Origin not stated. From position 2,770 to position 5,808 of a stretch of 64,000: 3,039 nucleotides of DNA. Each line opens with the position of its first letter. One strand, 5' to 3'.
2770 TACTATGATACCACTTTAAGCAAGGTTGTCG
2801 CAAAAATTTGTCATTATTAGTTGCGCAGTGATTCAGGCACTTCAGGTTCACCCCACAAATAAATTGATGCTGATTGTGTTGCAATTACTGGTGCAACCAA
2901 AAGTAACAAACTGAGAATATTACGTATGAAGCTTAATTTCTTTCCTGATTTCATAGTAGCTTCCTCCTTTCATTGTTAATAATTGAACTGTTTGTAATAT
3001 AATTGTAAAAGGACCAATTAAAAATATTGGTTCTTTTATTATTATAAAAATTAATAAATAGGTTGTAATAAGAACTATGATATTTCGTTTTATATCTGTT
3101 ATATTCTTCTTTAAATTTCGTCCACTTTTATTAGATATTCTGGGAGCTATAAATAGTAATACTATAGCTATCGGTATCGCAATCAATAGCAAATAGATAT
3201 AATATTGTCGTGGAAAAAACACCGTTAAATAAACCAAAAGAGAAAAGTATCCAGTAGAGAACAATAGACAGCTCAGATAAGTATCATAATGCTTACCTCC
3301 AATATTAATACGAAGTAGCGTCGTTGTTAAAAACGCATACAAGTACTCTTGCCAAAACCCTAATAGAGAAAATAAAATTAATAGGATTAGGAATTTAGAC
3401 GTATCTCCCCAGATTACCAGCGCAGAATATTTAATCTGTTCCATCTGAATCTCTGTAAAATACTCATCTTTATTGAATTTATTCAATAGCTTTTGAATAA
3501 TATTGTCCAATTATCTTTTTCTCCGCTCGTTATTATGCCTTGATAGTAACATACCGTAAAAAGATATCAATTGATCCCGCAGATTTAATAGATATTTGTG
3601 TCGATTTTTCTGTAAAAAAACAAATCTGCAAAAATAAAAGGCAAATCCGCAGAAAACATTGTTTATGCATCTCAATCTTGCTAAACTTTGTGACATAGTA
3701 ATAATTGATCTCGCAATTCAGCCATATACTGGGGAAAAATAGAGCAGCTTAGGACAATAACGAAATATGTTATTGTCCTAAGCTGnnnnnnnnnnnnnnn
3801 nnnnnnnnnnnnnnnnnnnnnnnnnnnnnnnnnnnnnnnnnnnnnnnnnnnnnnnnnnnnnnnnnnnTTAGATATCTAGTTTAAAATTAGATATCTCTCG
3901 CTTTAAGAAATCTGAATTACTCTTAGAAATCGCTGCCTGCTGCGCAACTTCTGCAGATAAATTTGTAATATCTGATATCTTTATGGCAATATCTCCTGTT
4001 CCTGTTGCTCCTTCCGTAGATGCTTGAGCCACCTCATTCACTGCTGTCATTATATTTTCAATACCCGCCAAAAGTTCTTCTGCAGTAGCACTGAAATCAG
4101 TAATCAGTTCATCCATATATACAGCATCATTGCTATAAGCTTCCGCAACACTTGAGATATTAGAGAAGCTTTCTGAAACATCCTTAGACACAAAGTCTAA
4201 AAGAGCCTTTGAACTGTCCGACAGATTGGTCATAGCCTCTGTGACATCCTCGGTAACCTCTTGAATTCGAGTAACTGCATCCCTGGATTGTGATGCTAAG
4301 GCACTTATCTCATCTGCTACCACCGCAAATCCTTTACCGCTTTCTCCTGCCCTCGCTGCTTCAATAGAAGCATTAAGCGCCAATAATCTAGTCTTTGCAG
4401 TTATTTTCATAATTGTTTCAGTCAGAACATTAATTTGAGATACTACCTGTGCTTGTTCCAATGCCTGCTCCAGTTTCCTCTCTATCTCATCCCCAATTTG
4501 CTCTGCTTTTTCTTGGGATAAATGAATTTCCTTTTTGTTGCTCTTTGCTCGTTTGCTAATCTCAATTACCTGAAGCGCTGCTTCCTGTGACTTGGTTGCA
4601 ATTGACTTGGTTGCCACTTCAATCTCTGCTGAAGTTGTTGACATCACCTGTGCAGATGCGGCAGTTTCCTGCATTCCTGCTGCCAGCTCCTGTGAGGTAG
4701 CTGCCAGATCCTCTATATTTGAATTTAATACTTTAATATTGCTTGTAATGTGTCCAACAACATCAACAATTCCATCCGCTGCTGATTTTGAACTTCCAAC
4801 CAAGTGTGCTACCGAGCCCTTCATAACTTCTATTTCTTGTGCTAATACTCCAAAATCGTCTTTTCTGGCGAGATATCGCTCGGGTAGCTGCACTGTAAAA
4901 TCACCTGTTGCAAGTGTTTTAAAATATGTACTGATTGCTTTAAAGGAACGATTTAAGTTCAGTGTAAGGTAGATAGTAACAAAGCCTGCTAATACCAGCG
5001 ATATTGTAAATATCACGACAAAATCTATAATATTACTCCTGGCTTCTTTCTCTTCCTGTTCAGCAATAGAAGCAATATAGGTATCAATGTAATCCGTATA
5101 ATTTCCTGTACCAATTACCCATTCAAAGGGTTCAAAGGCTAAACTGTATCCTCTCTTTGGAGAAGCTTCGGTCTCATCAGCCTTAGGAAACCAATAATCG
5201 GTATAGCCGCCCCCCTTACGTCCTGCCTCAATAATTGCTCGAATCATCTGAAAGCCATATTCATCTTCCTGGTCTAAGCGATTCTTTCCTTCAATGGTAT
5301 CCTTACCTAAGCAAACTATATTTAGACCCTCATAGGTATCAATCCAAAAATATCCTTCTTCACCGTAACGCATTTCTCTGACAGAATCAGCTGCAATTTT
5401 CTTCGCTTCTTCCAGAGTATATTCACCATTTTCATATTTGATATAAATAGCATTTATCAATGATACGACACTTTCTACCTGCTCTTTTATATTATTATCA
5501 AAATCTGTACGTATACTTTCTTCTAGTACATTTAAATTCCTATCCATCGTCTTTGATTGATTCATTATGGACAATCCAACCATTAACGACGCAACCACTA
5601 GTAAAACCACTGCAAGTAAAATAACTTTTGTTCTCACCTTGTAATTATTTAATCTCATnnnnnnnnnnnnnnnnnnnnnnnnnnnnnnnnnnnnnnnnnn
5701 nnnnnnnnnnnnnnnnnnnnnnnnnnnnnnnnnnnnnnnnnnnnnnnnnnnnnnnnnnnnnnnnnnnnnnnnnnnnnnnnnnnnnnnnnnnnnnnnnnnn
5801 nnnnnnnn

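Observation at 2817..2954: Unannotated cysteine-free AgrD predicts a serine-lactone signal peptide (ring SIYLW)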

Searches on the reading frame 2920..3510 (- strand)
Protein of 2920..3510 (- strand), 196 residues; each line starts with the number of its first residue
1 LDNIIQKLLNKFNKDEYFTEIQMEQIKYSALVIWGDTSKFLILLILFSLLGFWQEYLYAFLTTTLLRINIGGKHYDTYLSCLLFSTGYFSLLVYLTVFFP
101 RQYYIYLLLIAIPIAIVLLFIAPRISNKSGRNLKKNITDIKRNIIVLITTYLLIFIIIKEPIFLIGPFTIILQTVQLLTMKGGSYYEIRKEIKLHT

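Call 3: search_protein_families(library=pfam, proteins=[window:2920-3510:-], max_evalue=1)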
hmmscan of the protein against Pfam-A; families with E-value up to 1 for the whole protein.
window:2920-3510:- (196 aa): 2 families
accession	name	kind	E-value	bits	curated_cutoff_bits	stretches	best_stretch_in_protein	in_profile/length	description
PF04647.20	AgrB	-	4.5e-24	85.3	23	1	6-176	2-184/185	Accessory gene regulator B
PF17487.7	Ribosomal_S12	-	0.0022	19.1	27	1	97-165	1-69/87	Ribosomal protein S12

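Call 4: search_protein_families(library=ncbifam, proteins=[window:2920-3510:-], max_evalue=1)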
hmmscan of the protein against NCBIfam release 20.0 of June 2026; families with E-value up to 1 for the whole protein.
window:2920-3510:- (196 aa): 2 families
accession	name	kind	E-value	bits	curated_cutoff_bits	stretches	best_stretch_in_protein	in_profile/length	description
NF002210.0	PRK01100.1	equivalog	8.2e-08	32.2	282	1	2-164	12-178/210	accessory gene regulator ArgB-like protein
NF040997.1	MamY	equivalog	0.053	12.8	600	1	99-145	2-48/333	liposome tubulation protein MamY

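Call 6: list_cluster_members(proteins=[window:2820-2954:-, window:2920-3510:-, window:1546-2820:+])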
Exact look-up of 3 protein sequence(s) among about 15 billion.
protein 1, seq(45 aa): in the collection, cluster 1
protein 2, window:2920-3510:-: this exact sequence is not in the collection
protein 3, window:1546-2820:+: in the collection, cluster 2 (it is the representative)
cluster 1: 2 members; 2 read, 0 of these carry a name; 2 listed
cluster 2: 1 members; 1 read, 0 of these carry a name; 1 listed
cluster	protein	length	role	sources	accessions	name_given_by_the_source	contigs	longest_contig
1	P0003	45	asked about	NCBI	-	-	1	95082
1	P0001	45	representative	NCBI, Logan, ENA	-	-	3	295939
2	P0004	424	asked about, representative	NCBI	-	-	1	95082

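Call 9: find_related_loci(query=window:2920-3510:-, collection=genome_contigs, flank=4000)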
Query window:2920-3510:- (196 aa) in genome_contigs; peptide patterns used: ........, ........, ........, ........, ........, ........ (x = any residue, [..] = any of these).
108 stretches matched a pattern; 3 encode a relative of the query (tblastn E <= 1e-3); 3 distinct loci.
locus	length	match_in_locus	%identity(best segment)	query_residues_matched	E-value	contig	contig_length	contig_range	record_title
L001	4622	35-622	78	1-196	5e-102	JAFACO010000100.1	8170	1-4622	MAG: Bacillota bacterium isolate OH_SBB_49 k127_1157237, whole genome shotgun sequence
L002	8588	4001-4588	77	1-196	3e-101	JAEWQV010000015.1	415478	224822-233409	MAG: Bacillota bacterium isolate OH_SBrB_32 k127_235812, whole genome shotgun sequence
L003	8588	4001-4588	90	1-196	2e-98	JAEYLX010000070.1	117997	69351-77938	MAG: Bacillota bacterium isolate OH_HFB_53 k127_964146, whole genome shotgun sequence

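Call 19: find_homologous_proteins(query=window:2920-3510:-, max_evalue=0.00001)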
Query window:2920-3510:- (196 aa): 15 proteins with E <= 0.00001 among 656 candidates.
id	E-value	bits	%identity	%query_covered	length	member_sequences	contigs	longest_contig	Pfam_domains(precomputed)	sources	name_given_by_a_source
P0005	7.8e-106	370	90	100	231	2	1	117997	PF04647.21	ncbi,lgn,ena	-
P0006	3.3e-91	322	78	98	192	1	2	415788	PF04647.21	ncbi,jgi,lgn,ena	jgi:accessory gene regulator protein AgrB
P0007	4.4e-91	322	79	98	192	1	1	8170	PF04647.21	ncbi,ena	-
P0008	7.4e-91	321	78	98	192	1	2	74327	PF04647.21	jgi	jgi:accessory gene regulator protein AgrB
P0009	1.2e-90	321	77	98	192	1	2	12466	PF04647.21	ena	-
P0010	1.9e-90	320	78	98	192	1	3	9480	PF04647.21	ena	-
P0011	8.0e-90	318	78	98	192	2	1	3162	PF04647.21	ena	-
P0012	1.4e-88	314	76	98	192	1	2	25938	PF04647.21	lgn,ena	-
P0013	5.1e-82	292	78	90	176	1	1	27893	PF04647.21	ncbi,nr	ncbi:MAG: accessory regulator, partial [Herbinix sp.]|nr:accessory regulator [Herbinix sp.]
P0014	4.2e-69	250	64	99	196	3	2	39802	PF04647.21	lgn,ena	-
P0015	9.0e-63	230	59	97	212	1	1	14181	PF04647.21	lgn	-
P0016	5.6e-61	224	57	100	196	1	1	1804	PF04647.21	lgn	-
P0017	1.2e-60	223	59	99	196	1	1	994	PF04647.21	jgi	jgi:accessory gene regulator B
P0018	2.3e-54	202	53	98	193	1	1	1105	PF04647.21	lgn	-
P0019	2.1e-8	52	36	80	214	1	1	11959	PF04647.21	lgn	-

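Call 21: find_encoding_contigs(protein=P0014, flank=3000, max_places=2)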
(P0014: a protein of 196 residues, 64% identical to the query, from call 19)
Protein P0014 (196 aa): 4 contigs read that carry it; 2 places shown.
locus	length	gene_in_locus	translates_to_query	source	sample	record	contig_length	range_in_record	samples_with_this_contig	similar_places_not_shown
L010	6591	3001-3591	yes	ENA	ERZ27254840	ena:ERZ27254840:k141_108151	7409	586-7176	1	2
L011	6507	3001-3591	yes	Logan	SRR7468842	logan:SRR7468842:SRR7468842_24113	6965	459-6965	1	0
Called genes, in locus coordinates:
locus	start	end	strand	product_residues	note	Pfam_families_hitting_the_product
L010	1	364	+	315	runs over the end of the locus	?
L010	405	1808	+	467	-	PF13624:SurA_N_3 (weak), PF13616:Rotamase_3, PF13145:Rotamase_2 (weak), PF00639:Rotamase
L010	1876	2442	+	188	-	PF02586:SRAP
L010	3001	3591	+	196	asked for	PF04647:AgrB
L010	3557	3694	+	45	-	-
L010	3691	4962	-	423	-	PF14501:HATPase_c_5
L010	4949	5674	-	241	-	PF00072:Response_reg, PF04397:LytTR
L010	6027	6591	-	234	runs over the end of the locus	PF02633:Creatininase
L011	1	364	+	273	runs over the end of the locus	?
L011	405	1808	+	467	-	PF13624:SurA_N_3 (weak), PF13616:Rotamase_3, PF13145:Rotamase_2 (weak), PF00639:Rotamase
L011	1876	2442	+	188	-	PF02586:SRAP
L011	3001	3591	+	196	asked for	PF04647:AgrB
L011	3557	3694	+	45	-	-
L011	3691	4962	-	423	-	PF14501:HATPase_c_5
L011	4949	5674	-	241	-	PF00072:Response_reg, PF04397:LytTR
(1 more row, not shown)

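Call 22: find_encoding_contigs(protein=P0015, flank=3000, max_places=2)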
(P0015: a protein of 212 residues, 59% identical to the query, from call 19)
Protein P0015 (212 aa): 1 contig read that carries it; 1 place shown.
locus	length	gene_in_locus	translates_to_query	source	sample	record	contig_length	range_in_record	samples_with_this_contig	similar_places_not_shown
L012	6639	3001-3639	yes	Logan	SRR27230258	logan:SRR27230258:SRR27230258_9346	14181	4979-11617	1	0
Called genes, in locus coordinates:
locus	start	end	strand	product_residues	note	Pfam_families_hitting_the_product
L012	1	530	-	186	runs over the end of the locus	PF01569:PAP2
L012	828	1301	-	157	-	PF16112:DUF4830 (weak)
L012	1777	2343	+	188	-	PF02586:SRAP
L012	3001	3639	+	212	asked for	PF04647:AgrB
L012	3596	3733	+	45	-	-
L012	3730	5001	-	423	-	PF14501:HATPase_c_5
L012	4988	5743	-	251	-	PF00072:Response_reg, PF04397:LytTR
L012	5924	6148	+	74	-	-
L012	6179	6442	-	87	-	-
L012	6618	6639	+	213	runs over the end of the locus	PF00710:Asparaginase, PF17763:Asparaginase_C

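Call 23: find_encoding_contigs(protein=P0019, flank=3000, max_places=2)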
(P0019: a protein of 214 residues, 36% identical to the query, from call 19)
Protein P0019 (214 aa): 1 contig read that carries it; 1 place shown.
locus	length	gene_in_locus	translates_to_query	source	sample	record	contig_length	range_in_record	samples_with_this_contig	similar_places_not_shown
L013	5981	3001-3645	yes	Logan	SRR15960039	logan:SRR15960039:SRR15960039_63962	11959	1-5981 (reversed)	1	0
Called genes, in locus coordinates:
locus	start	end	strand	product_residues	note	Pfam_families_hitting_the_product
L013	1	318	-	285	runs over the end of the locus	-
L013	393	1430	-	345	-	PF00561:Abhydrolase_1, PF12697:Abhydrolase_6, PF12146:Hydrolase_4, PF07819:PGAP1 (weak)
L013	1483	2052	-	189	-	PF00300:His_Phos_1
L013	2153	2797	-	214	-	PF00005:ABC_tran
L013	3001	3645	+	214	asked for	PF04647:AgrB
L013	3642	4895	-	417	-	PF14501:HATPase_c_5, PF02518:HATPase_c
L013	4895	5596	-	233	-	PF00072:Response_reg, PF04397:LytTR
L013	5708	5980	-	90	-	?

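Call 26: search_solved_structures(query=window:2920-3510:-, max_evalue=1, show_alignments=2)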
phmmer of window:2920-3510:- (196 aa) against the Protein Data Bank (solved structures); distinct sequences matched with E-value up to 1: 0.

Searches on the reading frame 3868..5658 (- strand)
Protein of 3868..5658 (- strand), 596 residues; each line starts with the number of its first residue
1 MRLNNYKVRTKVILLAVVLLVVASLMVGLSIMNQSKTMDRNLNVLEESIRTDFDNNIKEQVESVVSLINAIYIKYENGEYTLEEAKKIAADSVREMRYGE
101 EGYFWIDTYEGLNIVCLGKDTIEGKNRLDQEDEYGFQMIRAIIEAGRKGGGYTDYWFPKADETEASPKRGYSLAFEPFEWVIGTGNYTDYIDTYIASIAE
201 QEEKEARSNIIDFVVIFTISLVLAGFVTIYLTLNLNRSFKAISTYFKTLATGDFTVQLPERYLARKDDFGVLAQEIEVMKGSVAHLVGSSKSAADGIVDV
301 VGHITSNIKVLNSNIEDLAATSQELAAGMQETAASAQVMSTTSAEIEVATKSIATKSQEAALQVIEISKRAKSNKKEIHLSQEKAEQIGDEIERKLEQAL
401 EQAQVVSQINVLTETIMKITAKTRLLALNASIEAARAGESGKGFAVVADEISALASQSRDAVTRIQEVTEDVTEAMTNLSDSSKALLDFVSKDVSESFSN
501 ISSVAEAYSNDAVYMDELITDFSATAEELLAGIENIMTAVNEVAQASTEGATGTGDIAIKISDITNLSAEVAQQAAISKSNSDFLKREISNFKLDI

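Call 3: search_protein_families(library=pfam, proteins=[window:3868-5658:-], max_evalue=1)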
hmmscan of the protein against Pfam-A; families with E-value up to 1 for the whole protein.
window:3868-5658:- (596 aa): 9 families
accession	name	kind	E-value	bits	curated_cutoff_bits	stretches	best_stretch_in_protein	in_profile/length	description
PF17200.10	sCache_2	-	1.5e-37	129.4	25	1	54-200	6-154/155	Single Cache domain 2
PF08269.17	dCache_2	-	8.2e-33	114.2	26.5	1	41-196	34-191/298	Cache domain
PF00015.26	MCPsignal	-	2.7e-26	92.9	34.6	1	379-546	5-171/172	Methyl-accepting chemotaxis protein (MCP) signalling domain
PF00672.30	HAMP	-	0.0019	18.9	25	1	231-281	2-49/53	HAMP domain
PF09311.16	Rab5-bind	-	0.012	15.5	33.6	1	457-549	20-109/307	Rabaptin-like protein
PF05251.17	Ost5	-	0.018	15.7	27.4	0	14-47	14-47/73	Oligosaccharyltransferase subunit 5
PF20131.4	MC3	-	0.32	10.9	23.2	1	312-394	62-144/159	ABC-three component (ABC-3C) system Middle Component 3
PF02453.23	Reticulon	-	0.54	10.6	31.8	1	366-415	57-106/157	Reticulon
PF11887.13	Mce4_CUP1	-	0.59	10.1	32.6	1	490-552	76-138/222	Cholesterol uptake porter CUP1 of Mce4, putative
